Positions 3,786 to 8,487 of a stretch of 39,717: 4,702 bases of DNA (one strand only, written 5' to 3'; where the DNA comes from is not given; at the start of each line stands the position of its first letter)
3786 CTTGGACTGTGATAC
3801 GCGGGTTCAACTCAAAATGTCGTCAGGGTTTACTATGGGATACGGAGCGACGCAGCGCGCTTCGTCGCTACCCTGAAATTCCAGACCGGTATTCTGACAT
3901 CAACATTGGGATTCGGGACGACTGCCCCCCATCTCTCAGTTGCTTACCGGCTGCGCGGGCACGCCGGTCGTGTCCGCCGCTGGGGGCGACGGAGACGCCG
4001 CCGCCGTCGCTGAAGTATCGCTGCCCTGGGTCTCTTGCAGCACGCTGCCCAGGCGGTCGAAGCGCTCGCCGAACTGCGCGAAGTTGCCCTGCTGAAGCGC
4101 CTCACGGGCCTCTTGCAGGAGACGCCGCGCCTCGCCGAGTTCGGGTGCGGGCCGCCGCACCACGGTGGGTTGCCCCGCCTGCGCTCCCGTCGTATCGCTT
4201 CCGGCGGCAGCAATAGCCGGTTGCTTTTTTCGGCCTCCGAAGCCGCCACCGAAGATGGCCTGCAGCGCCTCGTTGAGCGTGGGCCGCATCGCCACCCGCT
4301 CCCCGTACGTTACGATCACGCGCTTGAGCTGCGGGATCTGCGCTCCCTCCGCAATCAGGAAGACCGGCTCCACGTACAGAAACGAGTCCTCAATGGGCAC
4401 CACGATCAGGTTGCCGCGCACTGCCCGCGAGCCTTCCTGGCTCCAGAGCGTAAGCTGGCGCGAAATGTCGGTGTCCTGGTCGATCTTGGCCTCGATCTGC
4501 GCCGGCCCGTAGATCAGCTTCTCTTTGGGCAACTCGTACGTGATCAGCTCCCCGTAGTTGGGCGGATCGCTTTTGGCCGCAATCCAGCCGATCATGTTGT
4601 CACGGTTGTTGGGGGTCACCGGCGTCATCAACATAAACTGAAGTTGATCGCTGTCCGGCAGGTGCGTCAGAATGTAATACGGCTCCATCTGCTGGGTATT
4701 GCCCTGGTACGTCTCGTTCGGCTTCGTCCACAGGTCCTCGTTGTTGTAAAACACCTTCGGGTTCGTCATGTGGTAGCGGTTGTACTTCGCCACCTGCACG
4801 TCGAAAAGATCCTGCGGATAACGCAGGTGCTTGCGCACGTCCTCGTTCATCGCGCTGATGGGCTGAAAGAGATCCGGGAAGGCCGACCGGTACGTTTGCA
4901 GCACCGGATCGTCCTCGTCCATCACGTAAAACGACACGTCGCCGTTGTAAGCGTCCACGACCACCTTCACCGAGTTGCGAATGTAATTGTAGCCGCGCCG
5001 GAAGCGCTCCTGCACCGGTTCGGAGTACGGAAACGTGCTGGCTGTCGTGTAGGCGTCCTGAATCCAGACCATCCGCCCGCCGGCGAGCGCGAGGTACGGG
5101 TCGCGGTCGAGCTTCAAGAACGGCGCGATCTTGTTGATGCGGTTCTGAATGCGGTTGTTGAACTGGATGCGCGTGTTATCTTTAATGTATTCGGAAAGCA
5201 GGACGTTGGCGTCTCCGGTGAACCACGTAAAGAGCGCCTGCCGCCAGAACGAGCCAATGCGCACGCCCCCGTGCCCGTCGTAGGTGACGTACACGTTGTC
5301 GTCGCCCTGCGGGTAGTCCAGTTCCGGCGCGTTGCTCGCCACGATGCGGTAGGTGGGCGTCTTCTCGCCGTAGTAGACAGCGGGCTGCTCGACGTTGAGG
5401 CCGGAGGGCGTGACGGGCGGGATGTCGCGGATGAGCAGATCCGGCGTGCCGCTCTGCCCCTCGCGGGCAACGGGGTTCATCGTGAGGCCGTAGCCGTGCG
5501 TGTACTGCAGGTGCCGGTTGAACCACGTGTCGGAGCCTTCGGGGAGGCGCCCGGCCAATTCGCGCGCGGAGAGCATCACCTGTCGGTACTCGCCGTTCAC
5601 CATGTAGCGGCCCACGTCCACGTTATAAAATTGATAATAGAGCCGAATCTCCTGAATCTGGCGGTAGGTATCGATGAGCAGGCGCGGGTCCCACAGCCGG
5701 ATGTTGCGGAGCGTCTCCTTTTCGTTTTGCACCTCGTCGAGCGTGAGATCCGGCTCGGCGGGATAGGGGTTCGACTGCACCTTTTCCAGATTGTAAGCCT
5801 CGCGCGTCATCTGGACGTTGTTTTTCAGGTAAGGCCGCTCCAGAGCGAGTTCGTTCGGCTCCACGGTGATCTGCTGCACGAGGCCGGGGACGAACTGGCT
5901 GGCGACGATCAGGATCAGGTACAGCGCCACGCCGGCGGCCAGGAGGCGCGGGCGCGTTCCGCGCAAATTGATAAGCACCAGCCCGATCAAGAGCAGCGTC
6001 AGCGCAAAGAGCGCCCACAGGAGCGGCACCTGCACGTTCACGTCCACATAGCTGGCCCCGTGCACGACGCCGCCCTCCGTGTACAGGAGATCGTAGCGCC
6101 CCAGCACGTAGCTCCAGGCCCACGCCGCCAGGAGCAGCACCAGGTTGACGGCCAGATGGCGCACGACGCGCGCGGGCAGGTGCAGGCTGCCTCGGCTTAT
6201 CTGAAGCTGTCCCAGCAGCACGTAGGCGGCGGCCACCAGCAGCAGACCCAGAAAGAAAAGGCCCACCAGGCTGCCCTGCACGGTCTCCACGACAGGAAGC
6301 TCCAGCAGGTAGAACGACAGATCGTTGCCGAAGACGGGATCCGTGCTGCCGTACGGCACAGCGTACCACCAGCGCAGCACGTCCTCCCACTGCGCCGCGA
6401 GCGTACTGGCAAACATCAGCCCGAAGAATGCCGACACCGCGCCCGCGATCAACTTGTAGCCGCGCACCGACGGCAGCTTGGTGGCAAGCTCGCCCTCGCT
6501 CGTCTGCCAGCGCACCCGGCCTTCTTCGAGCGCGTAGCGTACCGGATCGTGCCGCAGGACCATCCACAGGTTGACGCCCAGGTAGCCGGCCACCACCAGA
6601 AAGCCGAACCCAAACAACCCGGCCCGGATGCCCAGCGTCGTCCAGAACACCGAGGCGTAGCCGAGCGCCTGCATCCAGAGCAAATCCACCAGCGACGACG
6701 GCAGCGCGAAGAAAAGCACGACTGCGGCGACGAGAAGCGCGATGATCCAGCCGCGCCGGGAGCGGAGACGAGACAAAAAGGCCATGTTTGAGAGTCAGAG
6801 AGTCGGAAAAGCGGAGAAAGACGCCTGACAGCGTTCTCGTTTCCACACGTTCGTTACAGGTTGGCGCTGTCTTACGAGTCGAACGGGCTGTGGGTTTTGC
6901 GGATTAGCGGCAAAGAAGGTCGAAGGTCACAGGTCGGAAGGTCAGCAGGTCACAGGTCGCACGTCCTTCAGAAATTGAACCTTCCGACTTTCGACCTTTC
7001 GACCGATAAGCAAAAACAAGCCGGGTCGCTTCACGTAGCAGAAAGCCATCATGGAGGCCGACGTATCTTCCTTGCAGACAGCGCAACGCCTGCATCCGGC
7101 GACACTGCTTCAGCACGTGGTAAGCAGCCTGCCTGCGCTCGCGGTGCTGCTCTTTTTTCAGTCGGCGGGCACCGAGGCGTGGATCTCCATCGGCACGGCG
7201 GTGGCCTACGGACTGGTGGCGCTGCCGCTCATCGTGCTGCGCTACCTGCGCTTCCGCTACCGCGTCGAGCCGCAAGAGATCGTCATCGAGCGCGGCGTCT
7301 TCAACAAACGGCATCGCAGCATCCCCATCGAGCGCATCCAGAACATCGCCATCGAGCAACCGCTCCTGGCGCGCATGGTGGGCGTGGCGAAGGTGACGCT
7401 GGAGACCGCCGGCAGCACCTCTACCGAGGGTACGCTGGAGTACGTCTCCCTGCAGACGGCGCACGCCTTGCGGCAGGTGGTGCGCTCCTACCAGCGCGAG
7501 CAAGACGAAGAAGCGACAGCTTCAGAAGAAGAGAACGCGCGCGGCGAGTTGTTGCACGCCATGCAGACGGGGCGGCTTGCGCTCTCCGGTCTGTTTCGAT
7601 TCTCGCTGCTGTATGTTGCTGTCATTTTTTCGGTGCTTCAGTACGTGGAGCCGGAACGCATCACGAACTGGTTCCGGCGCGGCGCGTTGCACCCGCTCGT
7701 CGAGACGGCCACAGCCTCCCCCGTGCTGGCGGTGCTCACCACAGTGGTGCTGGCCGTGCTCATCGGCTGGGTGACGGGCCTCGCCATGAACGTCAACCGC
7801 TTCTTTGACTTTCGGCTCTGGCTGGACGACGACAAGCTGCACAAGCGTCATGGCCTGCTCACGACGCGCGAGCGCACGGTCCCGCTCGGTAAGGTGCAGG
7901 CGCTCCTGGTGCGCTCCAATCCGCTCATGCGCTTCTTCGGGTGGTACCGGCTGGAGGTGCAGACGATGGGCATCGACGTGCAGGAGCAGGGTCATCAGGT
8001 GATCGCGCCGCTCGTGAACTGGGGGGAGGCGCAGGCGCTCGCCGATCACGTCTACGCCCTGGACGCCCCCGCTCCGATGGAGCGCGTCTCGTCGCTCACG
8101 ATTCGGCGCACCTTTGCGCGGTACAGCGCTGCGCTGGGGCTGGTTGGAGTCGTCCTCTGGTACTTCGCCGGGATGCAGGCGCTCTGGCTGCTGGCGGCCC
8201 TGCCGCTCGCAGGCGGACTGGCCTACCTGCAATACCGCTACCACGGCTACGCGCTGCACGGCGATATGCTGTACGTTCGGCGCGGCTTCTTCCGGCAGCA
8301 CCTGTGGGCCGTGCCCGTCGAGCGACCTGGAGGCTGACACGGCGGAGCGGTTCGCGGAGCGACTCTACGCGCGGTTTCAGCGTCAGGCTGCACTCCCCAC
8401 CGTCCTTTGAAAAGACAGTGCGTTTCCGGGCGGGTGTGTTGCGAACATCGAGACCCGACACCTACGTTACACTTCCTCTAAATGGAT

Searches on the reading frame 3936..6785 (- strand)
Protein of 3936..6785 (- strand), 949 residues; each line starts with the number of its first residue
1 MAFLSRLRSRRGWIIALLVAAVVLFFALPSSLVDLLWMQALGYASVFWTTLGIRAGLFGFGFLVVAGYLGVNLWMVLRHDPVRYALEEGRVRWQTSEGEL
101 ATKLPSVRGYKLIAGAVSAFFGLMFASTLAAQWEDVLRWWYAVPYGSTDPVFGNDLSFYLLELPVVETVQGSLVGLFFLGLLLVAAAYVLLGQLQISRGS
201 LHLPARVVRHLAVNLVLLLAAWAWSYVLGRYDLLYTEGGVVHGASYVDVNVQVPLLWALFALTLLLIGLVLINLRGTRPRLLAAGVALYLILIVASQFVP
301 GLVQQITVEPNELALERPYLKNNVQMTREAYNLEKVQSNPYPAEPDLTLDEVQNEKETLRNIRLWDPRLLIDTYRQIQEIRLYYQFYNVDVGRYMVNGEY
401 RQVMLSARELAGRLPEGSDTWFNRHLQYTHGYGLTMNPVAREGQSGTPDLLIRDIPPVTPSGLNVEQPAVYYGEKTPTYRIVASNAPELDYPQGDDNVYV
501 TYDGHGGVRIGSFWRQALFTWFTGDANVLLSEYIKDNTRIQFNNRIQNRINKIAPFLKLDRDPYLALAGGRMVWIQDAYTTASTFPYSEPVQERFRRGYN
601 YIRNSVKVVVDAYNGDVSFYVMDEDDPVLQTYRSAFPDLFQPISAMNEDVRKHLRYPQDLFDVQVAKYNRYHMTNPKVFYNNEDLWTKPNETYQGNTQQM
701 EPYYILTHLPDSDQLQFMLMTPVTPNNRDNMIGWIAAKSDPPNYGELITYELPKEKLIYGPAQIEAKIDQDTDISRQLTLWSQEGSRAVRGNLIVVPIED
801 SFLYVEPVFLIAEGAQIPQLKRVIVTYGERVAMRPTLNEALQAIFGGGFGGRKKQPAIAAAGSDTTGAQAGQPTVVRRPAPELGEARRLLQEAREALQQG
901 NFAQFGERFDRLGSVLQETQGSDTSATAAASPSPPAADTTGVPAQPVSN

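Call 48: search_protein_families(library=pfam, proteins=[window:3936-6785:-], max_evalue=0.0001)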
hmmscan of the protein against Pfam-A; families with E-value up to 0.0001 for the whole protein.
window:3936-6785:- (949 aa): 1 family
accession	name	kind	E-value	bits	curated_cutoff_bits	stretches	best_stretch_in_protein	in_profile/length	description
PF03699.18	UPF0182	-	2.9e-282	938.8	27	1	14-781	4-770/770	Uncharacterised protein family (UPF0182)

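Call 60: find_homologous_proteins(query=window:3936-6785:-, max_evalue=1e-50)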
Query window:3936-6785:- (949 aa): 3812 proteins with E <= 1e-50 among 8000 candidates; the best 120 are listed.
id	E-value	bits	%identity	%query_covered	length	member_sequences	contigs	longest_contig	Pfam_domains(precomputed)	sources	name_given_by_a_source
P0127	0.0e+0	2161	99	100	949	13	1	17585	PF03699.19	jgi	-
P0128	0.0e+0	1163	56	98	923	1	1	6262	PF03699.19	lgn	-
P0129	0.0e+0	1162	57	98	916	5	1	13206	PF03699.19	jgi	jgi:hypothetical protein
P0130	0.0e+0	1156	55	97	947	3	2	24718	PF03699.19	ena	-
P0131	0.0e+0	1156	57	96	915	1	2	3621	PF03699.19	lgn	-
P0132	0.0e+0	1151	56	99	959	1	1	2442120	PF03699.19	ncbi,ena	-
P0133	0.0e+0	1150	55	96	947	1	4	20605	PF03699.19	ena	-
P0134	0.0e+0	1149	54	96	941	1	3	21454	PF03699.19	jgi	-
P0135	0.0e+0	1149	54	96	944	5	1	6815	PF03699.19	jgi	jgi:hypothetical protein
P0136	0.0e+0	1142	54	100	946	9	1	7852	PF03699.19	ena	-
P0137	0.0e+0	1141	54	97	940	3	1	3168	PF03699.19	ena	-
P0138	0.0e+0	1140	54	97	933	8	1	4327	PF03699.19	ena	-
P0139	0.0e+0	1139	54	99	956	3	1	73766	PF03699.19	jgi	jgi:uncharacterized membrane protein (UPF0182 family)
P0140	0.0e+0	1139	54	100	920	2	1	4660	PF03699.19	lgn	-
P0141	0.0e+0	1138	56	98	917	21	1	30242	PF03699.19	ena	-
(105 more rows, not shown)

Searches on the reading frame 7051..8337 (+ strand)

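Call 48: search_protein_families(library=pfam, proteins=[window:7051-8337:+], max_evalue=0.0001)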
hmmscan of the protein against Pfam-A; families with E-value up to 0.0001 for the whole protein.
window:7051-8337:+ (428 aa): 1 family
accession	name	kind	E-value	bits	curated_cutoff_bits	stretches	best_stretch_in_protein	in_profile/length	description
PF03703.20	bPH_2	-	3.4e-36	123.8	22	2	65-142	1-76/78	Bacterial PH domain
